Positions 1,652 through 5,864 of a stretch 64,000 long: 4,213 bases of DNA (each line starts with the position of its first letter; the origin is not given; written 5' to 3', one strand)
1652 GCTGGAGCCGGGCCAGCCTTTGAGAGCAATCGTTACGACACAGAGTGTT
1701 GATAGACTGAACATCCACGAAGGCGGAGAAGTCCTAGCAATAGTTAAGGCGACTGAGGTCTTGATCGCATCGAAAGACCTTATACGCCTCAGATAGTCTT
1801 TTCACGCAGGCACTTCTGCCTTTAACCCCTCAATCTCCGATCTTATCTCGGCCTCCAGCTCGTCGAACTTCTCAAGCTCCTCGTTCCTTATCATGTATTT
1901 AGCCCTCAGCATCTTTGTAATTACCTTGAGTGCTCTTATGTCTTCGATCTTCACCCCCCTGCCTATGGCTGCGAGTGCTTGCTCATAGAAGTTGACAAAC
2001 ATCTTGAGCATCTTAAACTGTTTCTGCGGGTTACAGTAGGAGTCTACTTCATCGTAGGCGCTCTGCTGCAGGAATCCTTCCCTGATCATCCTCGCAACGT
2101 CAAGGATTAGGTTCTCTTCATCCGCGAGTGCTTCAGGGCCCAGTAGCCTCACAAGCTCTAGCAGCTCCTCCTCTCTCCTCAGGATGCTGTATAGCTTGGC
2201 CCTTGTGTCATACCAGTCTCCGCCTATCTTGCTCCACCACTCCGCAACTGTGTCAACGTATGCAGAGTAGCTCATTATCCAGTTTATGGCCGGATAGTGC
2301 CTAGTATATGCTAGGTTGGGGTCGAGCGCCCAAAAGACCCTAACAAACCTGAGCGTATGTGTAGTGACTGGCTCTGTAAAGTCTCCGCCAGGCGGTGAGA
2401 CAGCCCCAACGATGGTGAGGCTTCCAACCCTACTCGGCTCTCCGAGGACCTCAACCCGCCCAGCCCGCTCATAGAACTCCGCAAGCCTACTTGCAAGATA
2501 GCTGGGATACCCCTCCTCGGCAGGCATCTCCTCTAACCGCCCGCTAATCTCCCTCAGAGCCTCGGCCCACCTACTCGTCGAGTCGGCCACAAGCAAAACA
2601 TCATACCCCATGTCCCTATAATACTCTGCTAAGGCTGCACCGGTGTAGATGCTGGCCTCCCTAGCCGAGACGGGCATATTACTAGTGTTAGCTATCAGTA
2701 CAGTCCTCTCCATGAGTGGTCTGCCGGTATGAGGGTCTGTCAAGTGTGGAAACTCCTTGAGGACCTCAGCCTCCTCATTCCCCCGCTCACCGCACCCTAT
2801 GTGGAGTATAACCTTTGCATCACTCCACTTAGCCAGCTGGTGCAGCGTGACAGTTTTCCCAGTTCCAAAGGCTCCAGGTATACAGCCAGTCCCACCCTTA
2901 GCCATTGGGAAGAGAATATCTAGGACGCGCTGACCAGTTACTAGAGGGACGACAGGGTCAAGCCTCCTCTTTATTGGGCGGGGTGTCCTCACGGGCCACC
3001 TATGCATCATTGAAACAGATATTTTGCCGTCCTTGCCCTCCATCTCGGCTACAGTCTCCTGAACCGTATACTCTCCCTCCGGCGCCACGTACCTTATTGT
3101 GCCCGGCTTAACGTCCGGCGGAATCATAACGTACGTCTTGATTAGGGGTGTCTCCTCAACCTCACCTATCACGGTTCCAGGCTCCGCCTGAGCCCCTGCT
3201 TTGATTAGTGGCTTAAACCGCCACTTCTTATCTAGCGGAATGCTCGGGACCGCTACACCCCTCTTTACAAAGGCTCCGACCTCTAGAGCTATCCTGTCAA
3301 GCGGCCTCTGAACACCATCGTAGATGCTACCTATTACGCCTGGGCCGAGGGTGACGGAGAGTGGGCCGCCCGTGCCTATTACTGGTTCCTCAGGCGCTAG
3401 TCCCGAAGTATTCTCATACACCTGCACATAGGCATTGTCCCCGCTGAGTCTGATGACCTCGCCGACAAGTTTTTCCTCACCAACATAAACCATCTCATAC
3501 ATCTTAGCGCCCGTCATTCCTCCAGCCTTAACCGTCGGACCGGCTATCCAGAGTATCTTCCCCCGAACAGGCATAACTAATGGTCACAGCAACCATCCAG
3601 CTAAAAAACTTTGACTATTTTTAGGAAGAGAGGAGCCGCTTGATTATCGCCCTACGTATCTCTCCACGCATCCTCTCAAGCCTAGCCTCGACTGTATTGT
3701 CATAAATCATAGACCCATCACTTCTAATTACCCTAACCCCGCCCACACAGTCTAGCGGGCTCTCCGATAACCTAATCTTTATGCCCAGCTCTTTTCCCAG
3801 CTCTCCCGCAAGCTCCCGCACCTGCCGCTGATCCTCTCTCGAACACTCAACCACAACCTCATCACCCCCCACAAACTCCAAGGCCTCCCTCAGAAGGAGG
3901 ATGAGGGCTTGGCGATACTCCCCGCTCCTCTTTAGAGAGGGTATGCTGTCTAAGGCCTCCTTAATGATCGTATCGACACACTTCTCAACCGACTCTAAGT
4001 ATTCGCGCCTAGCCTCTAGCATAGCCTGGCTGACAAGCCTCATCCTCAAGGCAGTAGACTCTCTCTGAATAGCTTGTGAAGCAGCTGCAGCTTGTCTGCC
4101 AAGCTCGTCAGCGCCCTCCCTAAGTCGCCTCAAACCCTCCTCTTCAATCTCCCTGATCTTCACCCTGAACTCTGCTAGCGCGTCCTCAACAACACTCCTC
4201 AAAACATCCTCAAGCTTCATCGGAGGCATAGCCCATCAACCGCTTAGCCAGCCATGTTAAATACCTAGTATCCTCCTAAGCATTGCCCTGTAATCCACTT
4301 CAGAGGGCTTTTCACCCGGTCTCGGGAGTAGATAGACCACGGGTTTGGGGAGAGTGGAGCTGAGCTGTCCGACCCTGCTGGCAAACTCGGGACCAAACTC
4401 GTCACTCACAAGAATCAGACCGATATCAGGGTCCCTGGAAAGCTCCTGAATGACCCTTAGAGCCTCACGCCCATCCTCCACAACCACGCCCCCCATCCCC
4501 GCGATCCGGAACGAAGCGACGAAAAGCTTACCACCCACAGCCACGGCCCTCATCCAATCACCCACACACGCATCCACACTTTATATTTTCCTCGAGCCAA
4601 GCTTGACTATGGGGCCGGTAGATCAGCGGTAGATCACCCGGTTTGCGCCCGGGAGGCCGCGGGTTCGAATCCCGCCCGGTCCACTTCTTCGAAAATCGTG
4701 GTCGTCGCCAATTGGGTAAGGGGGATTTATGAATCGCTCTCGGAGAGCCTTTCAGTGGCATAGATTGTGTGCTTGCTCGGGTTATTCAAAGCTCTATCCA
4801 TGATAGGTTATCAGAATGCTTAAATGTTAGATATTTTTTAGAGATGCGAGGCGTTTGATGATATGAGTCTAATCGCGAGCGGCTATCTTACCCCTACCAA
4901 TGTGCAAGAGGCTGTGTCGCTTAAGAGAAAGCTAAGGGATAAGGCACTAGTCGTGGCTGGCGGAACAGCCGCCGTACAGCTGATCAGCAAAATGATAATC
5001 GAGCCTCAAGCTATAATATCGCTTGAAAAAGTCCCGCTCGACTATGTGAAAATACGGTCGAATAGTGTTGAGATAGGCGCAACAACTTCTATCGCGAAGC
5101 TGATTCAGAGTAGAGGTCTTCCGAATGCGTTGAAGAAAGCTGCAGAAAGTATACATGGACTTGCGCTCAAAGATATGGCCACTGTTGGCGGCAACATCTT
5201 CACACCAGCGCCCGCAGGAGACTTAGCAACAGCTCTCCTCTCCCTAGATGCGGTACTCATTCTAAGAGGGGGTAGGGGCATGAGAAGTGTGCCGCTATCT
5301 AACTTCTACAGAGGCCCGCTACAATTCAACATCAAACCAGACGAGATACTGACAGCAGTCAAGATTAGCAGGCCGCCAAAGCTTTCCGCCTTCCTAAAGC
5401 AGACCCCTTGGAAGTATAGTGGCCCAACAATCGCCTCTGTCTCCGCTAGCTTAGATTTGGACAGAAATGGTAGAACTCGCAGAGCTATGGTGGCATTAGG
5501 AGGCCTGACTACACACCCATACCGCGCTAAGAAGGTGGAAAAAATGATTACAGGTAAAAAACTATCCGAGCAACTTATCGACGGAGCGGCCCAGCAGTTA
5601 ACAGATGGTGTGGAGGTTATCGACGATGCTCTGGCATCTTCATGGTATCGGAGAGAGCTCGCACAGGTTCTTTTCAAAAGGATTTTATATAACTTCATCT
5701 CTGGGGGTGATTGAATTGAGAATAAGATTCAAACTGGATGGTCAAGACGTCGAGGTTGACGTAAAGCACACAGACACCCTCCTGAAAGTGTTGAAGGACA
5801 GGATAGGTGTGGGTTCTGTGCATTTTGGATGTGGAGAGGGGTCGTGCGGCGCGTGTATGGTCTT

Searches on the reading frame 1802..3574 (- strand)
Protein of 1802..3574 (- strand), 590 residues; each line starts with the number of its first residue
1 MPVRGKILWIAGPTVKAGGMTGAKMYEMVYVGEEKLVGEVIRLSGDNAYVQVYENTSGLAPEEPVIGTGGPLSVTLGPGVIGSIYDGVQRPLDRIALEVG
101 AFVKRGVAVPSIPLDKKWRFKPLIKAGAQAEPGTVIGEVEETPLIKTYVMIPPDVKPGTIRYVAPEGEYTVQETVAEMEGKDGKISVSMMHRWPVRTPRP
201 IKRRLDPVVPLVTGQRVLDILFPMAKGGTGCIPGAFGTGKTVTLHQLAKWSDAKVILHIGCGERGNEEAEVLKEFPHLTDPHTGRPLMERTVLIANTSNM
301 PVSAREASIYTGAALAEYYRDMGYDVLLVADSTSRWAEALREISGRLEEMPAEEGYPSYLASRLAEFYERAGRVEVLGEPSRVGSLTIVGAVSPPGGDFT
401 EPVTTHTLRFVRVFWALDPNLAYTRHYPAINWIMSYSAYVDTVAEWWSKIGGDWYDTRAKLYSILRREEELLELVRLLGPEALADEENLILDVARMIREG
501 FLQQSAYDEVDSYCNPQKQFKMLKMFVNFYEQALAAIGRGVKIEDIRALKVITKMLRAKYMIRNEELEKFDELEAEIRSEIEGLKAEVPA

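Call 50: search_protein_families(library=pfam, proteins=[window:1802-3574:-], max_evalue=0.001)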
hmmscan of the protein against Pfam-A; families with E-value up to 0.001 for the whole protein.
window:1802-3574:- (590 aa): 5 families
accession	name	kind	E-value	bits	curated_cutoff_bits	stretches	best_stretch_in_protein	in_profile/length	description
PF00006.31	ATP-synt_ab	-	3.1e-72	243.1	29.5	1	214-437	1-213/213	ATP synthase alpha/beta family, nucleotide-binding domain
PF16886.11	ATP-synt_ab_Xtn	-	2e-27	95.2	25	1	109-196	1-88/88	ATPsynthase alpha/beta subunit barrel-sandwich domain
PF22919.1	ATP-synt_VA_C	-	7.1e-25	87.4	24.7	1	448-544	6-98/101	C-terminal domain of V and A type ATP synthase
PF02874.29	ATP-synt_ab_N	-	6.1e-14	52.7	20.9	1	10-69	4-69/69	ATP synthase alpha/beta family, beta-barrel domain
PF13401.12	AAA_22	-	0.00096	19.9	27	0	228-279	6-58/130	AAA domain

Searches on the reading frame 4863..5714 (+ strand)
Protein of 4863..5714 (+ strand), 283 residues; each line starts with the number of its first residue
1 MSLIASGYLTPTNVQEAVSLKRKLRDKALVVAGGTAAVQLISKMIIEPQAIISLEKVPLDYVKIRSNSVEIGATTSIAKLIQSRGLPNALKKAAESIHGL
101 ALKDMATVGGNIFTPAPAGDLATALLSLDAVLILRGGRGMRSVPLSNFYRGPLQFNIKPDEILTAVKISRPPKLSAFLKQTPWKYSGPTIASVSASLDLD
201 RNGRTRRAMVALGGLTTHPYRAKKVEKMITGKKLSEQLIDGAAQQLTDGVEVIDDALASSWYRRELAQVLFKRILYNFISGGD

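Call 51: search_protein_families(library=pfam, proteins=[window:4863-5714:+], max_evalue=0.001)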
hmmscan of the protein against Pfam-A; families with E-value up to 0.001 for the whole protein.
window:4863-5714:+ (283 aa): 2 families
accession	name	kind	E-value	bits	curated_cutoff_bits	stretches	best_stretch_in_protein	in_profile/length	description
PF00941.27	FAD_binding_5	-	4.1e-36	124.8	27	1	7-168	4-167/170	FAD binding domain in molybdopterin dehydrogenase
PF03450.22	CO_deh_flav_C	-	9.7e-18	64.6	25.5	1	190-276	15-100/102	CO dehydrogenase flavoprotein C-terminal domain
